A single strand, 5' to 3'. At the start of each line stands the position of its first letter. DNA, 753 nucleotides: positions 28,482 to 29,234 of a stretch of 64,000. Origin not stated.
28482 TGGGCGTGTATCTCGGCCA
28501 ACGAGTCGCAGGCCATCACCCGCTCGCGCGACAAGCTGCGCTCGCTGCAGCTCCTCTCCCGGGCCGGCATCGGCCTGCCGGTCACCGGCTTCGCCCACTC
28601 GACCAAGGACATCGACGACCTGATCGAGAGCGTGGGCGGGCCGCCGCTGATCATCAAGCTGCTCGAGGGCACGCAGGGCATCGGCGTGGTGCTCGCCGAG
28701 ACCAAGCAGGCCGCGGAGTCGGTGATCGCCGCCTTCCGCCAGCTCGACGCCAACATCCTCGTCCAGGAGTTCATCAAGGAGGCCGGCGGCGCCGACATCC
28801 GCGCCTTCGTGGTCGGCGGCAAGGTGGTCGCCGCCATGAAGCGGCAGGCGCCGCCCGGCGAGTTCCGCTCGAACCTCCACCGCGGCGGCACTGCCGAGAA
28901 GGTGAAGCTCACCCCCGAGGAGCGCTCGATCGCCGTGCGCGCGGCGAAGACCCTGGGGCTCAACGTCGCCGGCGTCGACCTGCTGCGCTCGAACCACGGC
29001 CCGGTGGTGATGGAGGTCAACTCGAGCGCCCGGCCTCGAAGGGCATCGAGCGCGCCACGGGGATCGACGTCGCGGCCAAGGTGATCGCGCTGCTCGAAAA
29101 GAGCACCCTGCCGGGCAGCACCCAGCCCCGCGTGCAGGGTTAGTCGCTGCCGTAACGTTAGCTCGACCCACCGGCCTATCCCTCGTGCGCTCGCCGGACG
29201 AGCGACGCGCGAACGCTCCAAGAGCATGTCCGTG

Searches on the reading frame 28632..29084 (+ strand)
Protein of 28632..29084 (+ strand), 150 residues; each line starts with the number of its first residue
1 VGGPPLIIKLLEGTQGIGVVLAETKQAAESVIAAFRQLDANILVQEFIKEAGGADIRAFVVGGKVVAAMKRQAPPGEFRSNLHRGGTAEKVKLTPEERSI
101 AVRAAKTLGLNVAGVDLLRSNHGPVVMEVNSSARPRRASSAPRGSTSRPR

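Call 59: search_protein_families(library=pfam, proteins=[window:28632-29084:+], max_evalue=0.0001)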
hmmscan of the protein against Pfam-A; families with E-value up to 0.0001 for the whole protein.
window:28632-29084:+ (150 aa): 3 families
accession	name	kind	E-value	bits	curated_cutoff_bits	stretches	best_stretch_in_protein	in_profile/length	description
PF08443.16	RimK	-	1.7e-50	171.7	21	1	5-134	42-168/188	RimK-like ATP-grasp domain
PF02955.21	GSH-S_ATP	-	3.1e-18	66.2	23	1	6-120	34-154/175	Prokaryotic glutathione synthetase, ATP-grasp domain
PF02655.19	ATP-grasp_3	-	9.6e-08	32.7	23.2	1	5-131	33-155/160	ATP-grasp domain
